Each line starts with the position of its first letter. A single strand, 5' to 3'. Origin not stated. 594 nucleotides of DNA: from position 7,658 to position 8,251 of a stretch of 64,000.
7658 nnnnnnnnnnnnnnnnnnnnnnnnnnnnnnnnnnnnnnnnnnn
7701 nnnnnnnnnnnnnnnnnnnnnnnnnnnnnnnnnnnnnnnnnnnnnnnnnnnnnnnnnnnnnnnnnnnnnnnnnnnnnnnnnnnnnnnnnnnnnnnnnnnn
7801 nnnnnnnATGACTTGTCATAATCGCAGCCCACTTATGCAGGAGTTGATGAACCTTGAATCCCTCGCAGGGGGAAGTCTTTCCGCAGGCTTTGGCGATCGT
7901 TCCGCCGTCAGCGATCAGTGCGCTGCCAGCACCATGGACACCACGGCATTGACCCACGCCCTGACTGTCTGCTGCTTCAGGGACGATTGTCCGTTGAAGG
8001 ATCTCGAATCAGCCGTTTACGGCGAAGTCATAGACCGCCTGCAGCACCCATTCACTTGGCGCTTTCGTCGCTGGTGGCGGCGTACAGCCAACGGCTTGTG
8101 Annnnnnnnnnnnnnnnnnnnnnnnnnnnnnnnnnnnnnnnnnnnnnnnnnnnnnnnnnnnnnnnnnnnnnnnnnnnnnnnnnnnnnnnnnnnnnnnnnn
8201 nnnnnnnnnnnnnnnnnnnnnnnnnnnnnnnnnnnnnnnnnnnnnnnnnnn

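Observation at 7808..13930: Two copies of a conserved ~110-130 nt element / small Cys ORF bracket the giant GH2 gene, each 4-nt coupled to the upstream gene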

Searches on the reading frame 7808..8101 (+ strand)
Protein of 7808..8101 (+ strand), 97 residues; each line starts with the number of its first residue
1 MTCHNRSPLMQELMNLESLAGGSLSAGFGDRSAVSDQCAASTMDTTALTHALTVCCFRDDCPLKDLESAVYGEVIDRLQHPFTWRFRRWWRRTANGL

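Call 10: search_protein_families(library=pfam, proteins=[window:7808-8101:+], max_evalue=0.01)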
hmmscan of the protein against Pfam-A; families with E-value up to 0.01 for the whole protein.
window:7808-8101:+ (97 aa): 0 families

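Call 12: find_homologous_proteins(query=window:7808-8098:+, max_evalue=1)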
Query window:7808-8098:+ (97 aa): 5 proteins with E <= 1 among 6 candidates.
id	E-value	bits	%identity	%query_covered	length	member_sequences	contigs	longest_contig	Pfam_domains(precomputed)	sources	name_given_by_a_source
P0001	3.2e-54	199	100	91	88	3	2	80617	-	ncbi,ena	-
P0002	1.5e-37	146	78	91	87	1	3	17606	-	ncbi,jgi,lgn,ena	ncbi:MAG: hypothetical protein ABSA83_20930 [Verrucomicrobiota bacterium]|jgi:hypothetical protein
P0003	3.8e-36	141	74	87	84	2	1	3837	-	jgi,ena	-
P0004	1.0e-26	111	71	71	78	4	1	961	-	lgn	-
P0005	2.1e-20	91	75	57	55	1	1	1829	-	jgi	jgi:hypothetical protein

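Call 14: find_encoding_contigs(protein=P0002, flank=10000, max_places=6)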
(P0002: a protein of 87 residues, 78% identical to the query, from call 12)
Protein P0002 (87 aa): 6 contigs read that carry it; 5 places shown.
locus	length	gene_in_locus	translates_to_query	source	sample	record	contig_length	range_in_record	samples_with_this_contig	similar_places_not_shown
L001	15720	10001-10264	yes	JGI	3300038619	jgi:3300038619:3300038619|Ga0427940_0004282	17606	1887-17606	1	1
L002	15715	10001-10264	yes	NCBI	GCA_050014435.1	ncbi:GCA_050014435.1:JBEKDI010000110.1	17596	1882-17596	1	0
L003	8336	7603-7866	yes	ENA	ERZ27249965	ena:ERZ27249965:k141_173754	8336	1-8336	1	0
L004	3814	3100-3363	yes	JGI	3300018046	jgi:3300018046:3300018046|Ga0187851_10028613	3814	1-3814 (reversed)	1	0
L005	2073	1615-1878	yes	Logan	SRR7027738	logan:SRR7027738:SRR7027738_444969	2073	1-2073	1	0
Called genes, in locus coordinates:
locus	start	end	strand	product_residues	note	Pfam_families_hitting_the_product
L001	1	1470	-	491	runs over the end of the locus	PF20129:DUF6519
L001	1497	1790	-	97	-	-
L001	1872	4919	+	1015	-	PF07494:Reg_prop (weak), PF07495:Y_Y_Y, PF07730:HisKA_3, PF02518:HATPase_c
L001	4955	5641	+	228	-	PF13384:HTH_23 (faint), PF00072:Response_reg, PF04545:Sigma70_r4 (weak), PF08281:Sigma70_r4_2, PF00196:GerE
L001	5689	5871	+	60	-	-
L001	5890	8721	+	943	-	-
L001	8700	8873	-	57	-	-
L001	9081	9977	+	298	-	PF07963:N_methyl (weak)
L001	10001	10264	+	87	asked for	-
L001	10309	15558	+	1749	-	PF02837:Glyco_hydro_2_N, PF22666:Glyco_hydro_2_N2, PF00703:Glyco_hydro_2, PF02836:Glyco_hydro_2_C, PF16355:DUF4982, PF09134:Invasin_D3 (weak), PF18565:Glyco_hydro2_C5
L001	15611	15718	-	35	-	?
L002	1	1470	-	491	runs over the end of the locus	PF20129:DUF6519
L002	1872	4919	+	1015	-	PF07494:Reg_prop (weak), PF07495:Y_Y_Y, PF07730:HisKA_3, PF02518:HATPase_c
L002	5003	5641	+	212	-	PF00072:Response_reg, PF00196:GerE, PF04545:Sigma70_r4 (weak), PF08281:Sigma70_r4_2, PF13384:HTH_23 (faint)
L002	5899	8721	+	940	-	-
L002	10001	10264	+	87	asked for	-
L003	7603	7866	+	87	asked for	-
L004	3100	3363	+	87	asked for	-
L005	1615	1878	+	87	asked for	-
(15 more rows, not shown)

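Call 17: find_encoding_contigs(protein=P0003, flank=10000)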
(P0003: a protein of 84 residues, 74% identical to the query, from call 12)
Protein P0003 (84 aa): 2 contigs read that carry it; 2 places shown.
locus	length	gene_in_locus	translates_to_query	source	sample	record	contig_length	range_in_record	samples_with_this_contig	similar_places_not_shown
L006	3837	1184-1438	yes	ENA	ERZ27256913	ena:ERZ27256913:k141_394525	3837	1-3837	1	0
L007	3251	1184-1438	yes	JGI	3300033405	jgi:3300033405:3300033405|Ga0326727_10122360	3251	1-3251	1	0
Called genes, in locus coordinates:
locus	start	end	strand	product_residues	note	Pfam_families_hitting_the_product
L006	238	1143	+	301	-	PF07963:N_methyl (weak)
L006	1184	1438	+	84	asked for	-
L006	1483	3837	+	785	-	?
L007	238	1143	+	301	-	PF07963:N_methyl (weak)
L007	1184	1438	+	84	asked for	-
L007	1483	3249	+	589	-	?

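Call 18: find_encoding_contigs(protein=P0001, flank=10000)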
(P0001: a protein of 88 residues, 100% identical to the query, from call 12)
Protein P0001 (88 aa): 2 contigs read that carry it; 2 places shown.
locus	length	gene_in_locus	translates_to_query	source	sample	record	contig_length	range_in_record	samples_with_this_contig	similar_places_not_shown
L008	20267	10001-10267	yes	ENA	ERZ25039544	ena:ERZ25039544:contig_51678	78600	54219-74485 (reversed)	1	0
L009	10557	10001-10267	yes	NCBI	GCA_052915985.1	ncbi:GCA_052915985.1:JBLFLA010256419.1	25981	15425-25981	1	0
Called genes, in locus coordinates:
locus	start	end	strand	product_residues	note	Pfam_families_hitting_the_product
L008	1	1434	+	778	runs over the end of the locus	PF17678:Glyco_hydro_92N, PF07971:Glyco_hydro_92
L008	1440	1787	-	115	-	-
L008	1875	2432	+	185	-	PF07494:Reg_prop (weak)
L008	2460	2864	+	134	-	PF07494:Reg_prop (faint)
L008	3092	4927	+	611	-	PF07494:Reg_prop (faint), PF07495:Y_Y_Y, PF07730:HisKA_3, PF13581:HATPase_c_2 (weak), PF02518:HATPase_c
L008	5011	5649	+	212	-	PF00072:Response_reg, PF00196:GerE, PF04545:Sigma70_r4 (weak), PF08281:Sigma70_r4_2 (weak), PF13384:HTH_23 (faint)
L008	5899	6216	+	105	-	-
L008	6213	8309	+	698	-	PF22352:K319L-like_PKD (faint)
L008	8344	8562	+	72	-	-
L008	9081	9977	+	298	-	PF07963:N_methyl (weak)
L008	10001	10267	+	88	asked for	-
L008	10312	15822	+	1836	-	PF07679:I-set (faint), PF02837:Glyco_hydro_2_N, PF22666:Glyco_hydro_2_N2, PF00703:Glyco_hydro_2, PF02836:Glyco_hydro_2_C, PF16355:DUF4982, PF09134:Invasin_D3 (weak), PF18565:Glyco_hydro2_C5, +2 more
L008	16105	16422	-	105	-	PF03633:Glyco_hydro_65C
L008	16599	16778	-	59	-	PF17167:Glyco_hydro_94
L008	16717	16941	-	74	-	PF17167:Glyco_hydro_94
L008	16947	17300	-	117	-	PF17167:Glyco_hydro_94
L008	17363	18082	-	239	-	PF06165:GH94_b-supersand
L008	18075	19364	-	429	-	PF06165:GH94_b-supersand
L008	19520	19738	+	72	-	-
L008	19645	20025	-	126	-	PF06165:GH94_b-supersand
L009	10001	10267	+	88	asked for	-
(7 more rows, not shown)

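Call 20: find_encoding_contigs(protein=P0004, flank=10000)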
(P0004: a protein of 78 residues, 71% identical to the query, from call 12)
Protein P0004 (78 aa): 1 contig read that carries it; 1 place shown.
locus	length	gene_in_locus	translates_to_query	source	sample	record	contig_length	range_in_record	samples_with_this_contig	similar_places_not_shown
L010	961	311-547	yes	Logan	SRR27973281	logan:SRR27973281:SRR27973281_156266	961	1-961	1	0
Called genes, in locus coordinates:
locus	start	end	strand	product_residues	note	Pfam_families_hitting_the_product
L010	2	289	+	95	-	?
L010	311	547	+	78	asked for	-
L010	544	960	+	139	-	?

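Call 21: find_encoding_contigs(protein=P0005, flank=10000)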
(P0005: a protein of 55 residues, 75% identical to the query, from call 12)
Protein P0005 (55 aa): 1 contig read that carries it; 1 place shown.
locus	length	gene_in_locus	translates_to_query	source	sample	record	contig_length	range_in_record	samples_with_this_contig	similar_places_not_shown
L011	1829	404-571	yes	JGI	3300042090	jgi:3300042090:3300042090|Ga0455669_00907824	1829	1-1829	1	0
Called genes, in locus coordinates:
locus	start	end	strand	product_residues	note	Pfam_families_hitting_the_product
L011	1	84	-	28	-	?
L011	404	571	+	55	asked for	-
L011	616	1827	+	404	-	?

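Call 25: find_related_loci(query=A3, collection=genome_contigs, flank=10000)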
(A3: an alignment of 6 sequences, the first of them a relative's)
Query A3 (88 aa) in genome_contigs; peptide patterns used: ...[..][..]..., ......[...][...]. (x = any residue, [..] = any of these).
75 stretches matched a pattern; 4 encode a relative of the query (tblastn E <= 1e-3); 4 distinct loci.
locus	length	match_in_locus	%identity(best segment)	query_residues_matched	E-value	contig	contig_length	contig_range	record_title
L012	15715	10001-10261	78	1-88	2e-43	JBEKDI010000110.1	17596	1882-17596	MAG: Verrucomicrobiota bacterium isolate SPRUCE 17 SPRUCE_17_110, whole genome shotgun sequence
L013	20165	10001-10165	75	20-74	4e-25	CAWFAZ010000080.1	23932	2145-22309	MAG: uncultured Verrucomicrobiae bacterium isolate MFD01112.bin.2.19 genome assembly, contig: contig_8754, whole genome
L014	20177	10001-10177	54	30-88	4e-19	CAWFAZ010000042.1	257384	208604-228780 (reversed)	MAG: uncultured Verrucomicrobiae bacterium isolate MFD01112.bin.2.19 genome assembly, contig: contig_2911, whole genome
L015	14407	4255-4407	37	11-64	2e-5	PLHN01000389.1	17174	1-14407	MAG: Acidobacteriaceae bacterium isolate bog_209 73.20110800_S1M.81_contig_18726, whole genome shotgun sequence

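Call 32: search_protein_families(library=pfam, proteins=[L014:1966-5061:+, L014:5078-5755:+, L014:5998-7560:+, L014:7655-8578:+, L014:8765-9232:+, L014:9944-10180:+, L014:10624-13599:+, L014:13641-14474:+, L014:14371-16467:+, L014:10163-10573:-], max_evalue=0.01)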
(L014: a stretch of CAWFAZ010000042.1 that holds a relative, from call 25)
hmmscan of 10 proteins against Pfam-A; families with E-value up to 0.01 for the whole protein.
L014:1966-5061:+ (1031 aa): 6 families
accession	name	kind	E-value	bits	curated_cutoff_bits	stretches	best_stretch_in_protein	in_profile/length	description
PF07494.17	Reg_prop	-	3.5e-40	131.3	20.4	5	306-328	1-23/24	Two component regulator propeller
PF07495.19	Y_Y_Y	-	2.2e-16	59.9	26.6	1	700-760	2-62/65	Y_Y_Y domain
PF02518.31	HATPase_c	-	1.2e-11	45.5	26.4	1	924-1008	7-108/111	Histidine kinase-, DNA gyrase B-, and HSP90-like ATPase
PF07730.19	HisKA_3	-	2.9e-10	41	24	1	812-876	1-66/68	Histidine kinase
PF13581.12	HATPase_c_2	-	2.8e-08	34.2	27.4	1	915-976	24-90/127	Histidine kinase-like ATPase domain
PF02630.20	SCO1-SenC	-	0.00082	19.8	22.8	1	850-899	42-91/134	SCO1/SenC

L014:5078-5755:+ (225 aa): 13 families
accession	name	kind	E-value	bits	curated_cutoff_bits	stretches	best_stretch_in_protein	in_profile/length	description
PF00072.30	Response_reg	-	2.7e-21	76.3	30.2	1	4-116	1-111/111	Response regulator receiver domain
PF00196.25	GerE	-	6.4e-18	64.6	23.5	1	149-202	1-54/57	Bacterial regulatory proteins, luxR family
PF08281.18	Sigma70_r4_2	-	3.4e-12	46.3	25.7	1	149-193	9-54/54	Sigma-70, region 4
PF04545.22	Sigma70_r4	-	1.1e-07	31.7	24.1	1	149-193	3-48/50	Sigma-70, region 4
PF13384.12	HTH_23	-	8.5e-07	29.1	24.6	1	157-190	9-41/50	Homeodomain-like domain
PF13936.12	HTH_38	-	2.4e-05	24.4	27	1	157-188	12-43/44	Helix-turn-helix domain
PF13412.12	HTH_24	-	0.00012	22.1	21.9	1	157-186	7-38/48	Winged helix-turn-helix DNA-binding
PF13518.12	HTH_28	-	0.00015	22.2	25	1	157-188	4-35/52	Helix-turn-helix domain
PF13551.12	HTH_29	-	0.0009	19.7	28.1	1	157-188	3-35/64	Winged helix-turn helix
PF13542.12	HTH_Tnp_ISL3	-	0.0013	18.5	27.4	1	156-188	18-49/51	Helix-turn-helix domain of transposase family ISL3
PF14493.12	HTH_40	-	0.0024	18.6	27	0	159-192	6-39/89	Helix-turn-helix domain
PF01371.25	Trp_repressor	-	0.0083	16.6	27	0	145-182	29-66/88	Trp repressor protein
PF04967.18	HTH_10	-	0.0083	16.4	23.1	0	164-193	22-51/53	HTH DNA binding domain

L014:5998-7560:+ (520 aa): 0 families

L014:7655-8578:+ (307 aa): 1 family
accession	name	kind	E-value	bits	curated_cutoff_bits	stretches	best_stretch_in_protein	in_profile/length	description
PF07963.17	N_methyl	-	1.1e-06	28.4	21.2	1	19-41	5-27/27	Prokaryotic N-terminal methylation motif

L014:8765-9232:+ (155 aa): 0 families

L014:9944-10180:+ (78 aa): 0 families

L014:10624-13599:+ (991 aa): 10 families
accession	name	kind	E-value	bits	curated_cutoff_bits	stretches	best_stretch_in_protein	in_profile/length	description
PF02837.24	Glyco_hydro_2_N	-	9.9e-32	110.6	28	2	62-228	3-167/169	Glycosyl hydrolases family 2, sugar binding domain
PF02836.23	Glyco_hydro_2_C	-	4.7e-27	95.3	21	1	355-547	7-220/302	Glycosyl hydrolases family 2, TIM barrel domain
PF18565.7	Glyco_hydro2_C5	-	1.4e-26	92.8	32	2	721-783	1-63/103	Glycoside hydrolase family 2 C-terminal domain 5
PF16355.11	DUF4982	-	3.3e-19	69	23.9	1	650-708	1-61/61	Domain of unknown function (DUF4982)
PF00703.27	Glyco_hydro_2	-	5e-18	66.3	23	1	246-346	13-109/109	Glycosyl hydrolases family 2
PF22666.2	Glyco_hydro_2_N2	-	9.6e-16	58.7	27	2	138-210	50-122/167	Glycosyl hydrolase 2 galactose-binding domain-like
PF13364.12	BetaGal_ABD2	-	3.9e-12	47.3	23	1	842-917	31-108/112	Beta-galactosidase second all-beta domain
PF21467.3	BetaGal_gal-bd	-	1.2e-05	25.8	27.3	0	138-173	2-35/62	Beta-galactosidase, galactose-binding domain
PF02369.22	Big_1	-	0.0021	18.5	34.9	0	721-766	2-45/93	Bacterial Ig-like domain (group 1)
PF09134.16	Invasin_D3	-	0.004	18.1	33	0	718-772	2-55/98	Invasin, domain 3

L014:13641-14474:+ (277 aa): 1 family
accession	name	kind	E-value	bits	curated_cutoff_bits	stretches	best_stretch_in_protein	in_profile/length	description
PF07963.17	N_methyl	-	1e-05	25.3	21.2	1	12-34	5-27/27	Prokaryotic N-terminal methylation motif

L014:14371-16467:+ (698 aa): 3 families
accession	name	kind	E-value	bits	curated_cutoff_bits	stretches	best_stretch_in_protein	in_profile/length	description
PF22842.2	Pel9A-like_beta_helix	-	6.5e-07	29.1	25.2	1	70-146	5-80/370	Pel9A-like, right handed beta helix region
PF13229.12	Beta_helix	-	2.8e-05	24.2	25.9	0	455-515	82-136/158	Right handed beta helix region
PF07602.17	DUF1565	-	0.006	16.4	20.3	0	81-119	2-39/257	Protein of unknown function (DUF1565)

L014:10163-10573:- (136 aa): 0 families
